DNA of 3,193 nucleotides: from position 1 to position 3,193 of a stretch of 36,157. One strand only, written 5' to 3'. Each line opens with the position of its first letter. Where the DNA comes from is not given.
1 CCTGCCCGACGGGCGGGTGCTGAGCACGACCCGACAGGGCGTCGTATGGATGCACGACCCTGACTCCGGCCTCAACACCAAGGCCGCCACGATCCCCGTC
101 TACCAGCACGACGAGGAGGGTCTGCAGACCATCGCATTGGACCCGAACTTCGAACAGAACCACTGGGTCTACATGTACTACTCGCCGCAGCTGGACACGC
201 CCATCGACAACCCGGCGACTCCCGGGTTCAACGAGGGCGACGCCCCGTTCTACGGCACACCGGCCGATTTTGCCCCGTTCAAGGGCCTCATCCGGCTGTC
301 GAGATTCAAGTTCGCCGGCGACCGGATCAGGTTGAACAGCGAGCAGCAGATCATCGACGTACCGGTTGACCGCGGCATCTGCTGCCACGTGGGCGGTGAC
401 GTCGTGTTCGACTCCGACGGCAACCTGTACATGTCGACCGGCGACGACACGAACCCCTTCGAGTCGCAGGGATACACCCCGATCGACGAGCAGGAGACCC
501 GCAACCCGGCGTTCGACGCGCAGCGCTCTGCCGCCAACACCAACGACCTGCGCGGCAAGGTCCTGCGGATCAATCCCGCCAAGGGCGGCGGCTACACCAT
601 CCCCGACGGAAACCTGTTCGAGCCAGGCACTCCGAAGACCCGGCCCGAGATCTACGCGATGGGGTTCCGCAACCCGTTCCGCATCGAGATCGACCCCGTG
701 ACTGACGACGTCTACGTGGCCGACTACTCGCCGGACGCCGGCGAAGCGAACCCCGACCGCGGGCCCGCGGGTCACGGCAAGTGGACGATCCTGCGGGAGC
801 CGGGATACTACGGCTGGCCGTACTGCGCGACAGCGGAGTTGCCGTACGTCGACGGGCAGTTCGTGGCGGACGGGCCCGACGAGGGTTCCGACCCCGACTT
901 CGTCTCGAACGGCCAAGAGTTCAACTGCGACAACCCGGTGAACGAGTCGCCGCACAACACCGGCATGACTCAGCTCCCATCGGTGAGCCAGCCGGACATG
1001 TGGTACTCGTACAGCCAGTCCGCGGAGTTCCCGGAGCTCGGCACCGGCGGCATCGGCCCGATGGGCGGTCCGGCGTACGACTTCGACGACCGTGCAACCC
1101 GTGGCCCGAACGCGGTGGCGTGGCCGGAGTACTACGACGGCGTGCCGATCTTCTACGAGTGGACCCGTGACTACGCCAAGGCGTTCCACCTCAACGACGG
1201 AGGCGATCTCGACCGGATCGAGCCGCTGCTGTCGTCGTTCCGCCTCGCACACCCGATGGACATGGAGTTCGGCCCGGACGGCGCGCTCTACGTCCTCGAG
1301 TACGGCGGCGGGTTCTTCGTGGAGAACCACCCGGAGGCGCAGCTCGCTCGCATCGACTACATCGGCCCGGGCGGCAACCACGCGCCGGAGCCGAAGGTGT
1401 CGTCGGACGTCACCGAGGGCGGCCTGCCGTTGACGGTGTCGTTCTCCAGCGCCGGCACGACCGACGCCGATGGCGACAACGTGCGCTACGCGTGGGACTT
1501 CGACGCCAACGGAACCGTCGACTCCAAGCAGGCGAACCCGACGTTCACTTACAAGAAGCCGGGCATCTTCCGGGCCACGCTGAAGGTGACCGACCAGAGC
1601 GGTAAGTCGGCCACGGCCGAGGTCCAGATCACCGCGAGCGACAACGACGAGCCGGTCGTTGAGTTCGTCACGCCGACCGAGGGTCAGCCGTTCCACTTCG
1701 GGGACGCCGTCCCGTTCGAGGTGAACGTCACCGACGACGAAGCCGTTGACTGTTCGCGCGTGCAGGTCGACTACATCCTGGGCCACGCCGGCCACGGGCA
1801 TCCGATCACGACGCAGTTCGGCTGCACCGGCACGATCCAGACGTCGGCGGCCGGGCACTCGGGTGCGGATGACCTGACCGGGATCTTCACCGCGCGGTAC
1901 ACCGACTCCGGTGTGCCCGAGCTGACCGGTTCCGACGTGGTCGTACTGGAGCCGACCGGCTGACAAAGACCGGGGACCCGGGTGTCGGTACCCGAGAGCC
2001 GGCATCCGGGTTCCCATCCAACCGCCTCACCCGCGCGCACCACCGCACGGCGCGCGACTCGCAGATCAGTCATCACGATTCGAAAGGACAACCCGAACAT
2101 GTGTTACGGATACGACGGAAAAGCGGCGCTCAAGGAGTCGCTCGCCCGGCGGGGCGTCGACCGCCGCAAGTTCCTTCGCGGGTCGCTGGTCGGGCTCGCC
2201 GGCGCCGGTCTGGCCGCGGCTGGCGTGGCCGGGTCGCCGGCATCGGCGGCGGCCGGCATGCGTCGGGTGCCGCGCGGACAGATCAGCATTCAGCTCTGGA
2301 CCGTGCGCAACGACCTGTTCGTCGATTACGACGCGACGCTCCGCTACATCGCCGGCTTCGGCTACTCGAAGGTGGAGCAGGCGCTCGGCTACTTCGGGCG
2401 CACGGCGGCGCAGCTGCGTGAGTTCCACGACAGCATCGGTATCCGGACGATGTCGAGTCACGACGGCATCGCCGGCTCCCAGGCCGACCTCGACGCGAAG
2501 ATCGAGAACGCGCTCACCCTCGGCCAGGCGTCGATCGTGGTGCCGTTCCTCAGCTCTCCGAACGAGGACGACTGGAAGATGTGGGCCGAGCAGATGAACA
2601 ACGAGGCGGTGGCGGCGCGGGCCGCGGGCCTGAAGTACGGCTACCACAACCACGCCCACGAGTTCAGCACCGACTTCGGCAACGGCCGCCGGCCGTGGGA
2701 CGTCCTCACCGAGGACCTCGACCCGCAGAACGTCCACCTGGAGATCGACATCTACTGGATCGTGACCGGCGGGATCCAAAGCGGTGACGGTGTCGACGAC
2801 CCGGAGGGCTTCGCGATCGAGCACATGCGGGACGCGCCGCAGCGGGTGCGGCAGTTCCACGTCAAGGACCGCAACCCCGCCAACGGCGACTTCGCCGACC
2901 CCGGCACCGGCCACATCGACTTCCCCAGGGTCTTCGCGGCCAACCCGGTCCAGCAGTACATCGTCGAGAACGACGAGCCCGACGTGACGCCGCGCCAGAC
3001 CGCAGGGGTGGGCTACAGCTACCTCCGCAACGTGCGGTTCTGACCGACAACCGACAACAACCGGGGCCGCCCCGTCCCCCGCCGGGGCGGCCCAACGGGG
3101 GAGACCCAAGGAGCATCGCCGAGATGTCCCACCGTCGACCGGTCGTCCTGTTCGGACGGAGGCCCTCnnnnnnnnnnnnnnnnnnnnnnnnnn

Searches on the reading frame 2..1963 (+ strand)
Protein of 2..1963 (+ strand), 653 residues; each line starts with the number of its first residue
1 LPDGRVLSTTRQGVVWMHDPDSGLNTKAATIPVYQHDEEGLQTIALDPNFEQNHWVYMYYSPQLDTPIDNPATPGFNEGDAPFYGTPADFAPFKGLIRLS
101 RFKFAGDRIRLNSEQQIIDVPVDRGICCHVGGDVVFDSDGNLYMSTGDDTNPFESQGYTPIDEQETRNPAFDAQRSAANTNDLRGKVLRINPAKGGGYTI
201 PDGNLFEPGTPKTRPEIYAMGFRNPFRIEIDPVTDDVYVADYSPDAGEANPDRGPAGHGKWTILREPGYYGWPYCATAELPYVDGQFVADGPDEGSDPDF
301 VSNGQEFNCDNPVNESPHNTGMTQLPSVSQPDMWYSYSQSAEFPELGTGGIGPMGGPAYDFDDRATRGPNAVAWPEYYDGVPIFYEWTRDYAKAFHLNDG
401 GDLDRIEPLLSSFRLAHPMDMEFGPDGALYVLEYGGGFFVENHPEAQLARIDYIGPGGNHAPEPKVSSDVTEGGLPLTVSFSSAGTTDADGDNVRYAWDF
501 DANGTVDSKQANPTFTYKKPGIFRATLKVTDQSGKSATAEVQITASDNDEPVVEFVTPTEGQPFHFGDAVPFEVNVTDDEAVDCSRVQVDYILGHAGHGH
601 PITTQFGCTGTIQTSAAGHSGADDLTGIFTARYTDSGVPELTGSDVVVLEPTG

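Call 7: search_protein_families(library=pfam, proteins=[window:2-1963:+], max_evalue=0.001)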
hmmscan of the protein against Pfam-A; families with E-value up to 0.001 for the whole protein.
window:2-1963:+ (653 aa): 5 families
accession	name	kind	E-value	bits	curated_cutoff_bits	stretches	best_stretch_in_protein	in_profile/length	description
PF07995.17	GSDH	-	5.7e-29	101.9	25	1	1-277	10-224/332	Glucose / Sorbosone dehydrogenase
PF18911.6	PKD_4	-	1.5e-14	54.2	27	1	459-544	1-84/85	PKD domain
PF00801.26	PKD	-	4e-11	43.2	23.5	1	470-538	10-75/80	PKD domain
PF22352.2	K319L-like_PKD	-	8.4e-05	22.9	27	1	479-544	14-83/84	K319L-like, PKD domain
PF17963.7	Big_9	-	0.00029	22.1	23.6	1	469-544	12-89/89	Bacterial Ig domain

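Call 10: search_protein_families(library=ncbifam, proteins=[window:2-1963:+], max_evalue=0.01)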
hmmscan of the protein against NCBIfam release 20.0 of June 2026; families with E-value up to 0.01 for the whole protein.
window:2-1963:+ (653 aa): 4 families
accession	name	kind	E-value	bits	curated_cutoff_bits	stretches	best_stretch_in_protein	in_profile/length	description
TIGR03606.1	non_repeat_PQQ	subfamily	5.3e-11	42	434.55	1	128-277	145-272/454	glucose/sorbosone family PQQ-dependent dehydrogenase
NF033206.1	ScyE_fam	subfamily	8.7e-05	22.2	80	0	416-445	8-233/333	ScyD/ScyE family protein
NF038112.1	myxo_dep_M36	subfamily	0.0001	19.6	1500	1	477-609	1490-1577/1604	myxosortase-dependent M36 family metallopeptidase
TIGR02604.1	Piru_Ver_Nterm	subfamily_domain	0.0045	16.4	122.2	0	373-433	275-338/367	PVC-type heme-binding CxxCH protein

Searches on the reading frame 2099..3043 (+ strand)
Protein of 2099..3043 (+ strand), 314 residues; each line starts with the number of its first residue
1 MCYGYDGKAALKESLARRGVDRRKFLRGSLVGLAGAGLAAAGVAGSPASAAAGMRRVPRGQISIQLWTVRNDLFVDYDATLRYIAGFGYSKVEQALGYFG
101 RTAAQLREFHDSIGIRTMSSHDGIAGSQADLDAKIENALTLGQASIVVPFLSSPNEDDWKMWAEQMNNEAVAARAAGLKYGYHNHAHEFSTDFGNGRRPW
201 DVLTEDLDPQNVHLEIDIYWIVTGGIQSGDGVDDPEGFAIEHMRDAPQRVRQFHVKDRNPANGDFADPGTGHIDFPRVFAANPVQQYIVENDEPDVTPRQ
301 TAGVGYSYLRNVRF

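Call 7: search_protein_families(library=pfam, proteins=[window:2099-3043:+], max_evalue=0.001)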
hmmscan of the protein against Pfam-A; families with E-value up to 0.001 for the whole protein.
window:2099-3043:+ (314 aa): 1 family
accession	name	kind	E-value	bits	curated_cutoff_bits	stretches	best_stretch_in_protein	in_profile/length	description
PF01261.30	AP_endonuc_2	-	6.8e-13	49.3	31.1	1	83-280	3-214/249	Xylose isomerase-like TIM barrel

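Call 10: search_protein_families(library=ncbifam, proteins=[window:2099-3043:+], max_evalue=0.01)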
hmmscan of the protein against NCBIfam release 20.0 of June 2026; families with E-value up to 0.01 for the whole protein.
window:2099-3043:+ (314 aa): 1 family
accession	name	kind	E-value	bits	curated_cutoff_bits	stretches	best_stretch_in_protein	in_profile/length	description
TIGR04379.1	myo_inos_iolE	equivalog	1.4e-05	24.8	290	1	155-288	124-263/290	myo-inosose-2 dehydratase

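Call 50: search_solved_structures(query=window:2099-3043:+, max_evalue=0.001, show_alignments=2)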
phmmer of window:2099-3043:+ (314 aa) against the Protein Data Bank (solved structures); distinct sequences matched with E-value up to 0.001: 6.
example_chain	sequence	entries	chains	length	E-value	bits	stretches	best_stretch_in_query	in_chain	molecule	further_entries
8tcd_B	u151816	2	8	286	2.3e-20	76.6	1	60-260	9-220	Sugar phosphate isomerase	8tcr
8tcs_D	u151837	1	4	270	8.4e-20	74.7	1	62-258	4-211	Xylose isomerase-like TIM barrel domain-containing protein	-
8tct_A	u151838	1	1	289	5.7e-13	52.3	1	77-259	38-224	Sugar phosphate isomerase/epimerase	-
3l23_A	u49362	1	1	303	1.6e-12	50.8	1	155-304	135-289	Sugar phosphate isomerase/epimerase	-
8bvk_A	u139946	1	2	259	2.2e-11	47.1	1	62-294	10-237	Xylose isomerase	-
3obe_A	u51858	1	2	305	3.2e-10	43.2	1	131-280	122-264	Sugar phosphate isomerase/epimerase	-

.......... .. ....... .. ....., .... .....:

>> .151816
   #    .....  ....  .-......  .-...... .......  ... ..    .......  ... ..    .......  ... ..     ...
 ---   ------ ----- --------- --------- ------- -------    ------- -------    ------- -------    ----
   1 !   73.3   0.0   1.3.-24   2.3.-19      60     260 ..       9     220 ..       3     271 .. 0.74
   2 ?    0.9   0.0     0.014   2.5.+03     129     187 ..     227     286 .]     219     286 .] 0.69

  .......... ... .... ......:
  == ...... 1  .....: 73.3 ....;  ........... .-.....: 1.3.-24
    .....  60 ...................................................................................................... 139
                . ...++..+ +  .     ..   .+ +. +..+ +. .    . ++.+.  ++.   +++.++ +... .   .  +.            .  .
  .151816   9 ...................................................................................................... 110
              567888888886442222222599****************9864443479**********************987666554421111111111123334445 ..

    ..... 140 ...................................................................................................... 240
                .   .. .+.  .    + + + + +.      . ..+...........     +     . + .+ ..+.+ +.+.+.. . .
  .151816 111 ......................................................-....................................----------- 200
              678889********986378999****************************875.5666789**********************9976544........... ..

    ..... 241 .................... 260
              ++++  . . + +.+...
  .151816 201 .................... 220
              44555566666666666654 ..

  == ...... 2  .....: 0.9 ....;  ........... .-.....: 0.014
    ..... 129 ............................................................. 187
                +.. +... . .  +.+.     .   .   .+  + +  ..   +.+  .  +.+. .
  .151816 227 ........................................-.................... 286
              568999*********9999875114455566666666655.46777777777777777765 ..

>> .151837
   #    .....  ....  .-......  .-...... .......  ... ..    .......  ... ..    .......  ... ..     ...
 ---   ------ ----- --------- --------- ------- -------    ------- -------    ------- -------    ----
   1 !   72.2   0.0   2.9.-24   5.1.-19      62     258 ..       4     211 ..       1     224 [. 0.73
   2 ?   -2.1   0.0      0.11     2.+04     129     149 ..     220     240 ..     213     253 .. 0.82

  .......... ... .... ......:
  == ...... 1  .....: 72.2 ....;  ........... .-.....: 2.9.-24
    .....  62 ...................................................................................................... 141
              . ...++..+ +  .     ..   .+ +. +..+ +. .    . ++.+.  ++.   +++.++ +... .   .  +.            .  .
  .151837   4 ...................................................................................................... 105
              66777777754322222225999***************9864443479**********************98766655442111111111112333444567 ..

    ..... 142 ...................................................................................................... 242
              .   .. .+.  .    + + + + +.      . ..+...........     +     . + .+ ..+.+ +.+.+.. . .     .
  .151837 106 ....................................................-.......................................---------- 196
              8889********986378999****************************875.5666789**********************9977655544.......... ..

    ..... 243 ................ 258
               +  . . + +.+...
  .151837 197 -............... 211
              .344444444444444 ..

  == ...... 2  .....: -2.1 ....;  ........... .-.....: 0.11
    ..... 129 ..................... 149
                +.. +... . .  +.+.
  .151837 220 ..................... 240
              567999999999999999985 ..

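Call 65: find_related_loci(query=window:2099-3043:+, collection=metagenome_contigs, flank=7000)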
Query window:2099-3043:+ (314 aa) in metagenome_contigs; peptide patterns used: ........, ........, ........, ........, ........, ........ (x = any residue, [..] = any of these).
112 stretches matched a pattern; 10 encode a relative of the query (tblastn E <= 1e-3); 10 distinct loci.
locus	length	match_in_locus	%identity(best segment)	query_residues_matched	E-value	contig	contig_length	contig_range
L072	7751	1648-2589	100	1-314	0e+0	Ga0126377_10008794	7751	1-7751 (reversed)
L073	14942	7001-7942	98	1-314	0e+0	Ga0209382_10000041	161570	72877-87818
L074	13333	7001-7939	90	1-314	0e+0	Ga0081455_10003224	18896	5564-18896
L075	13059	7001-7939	90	1-314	0e+0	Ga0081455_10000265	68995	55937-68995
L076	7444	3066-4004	82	1-314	2e-174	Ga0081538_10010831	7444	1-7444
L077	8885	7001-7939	84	1-314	2e-170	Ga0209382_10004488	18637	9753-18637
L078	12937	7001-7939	84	1-314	2e-170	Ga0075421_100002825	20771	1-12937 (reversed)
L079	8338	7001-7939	83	1-314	3e-167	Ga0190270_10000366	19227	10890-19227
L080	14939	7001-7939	82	1-314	6e-166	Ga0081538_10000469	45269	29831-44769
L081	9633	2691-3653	62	1-313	2e-127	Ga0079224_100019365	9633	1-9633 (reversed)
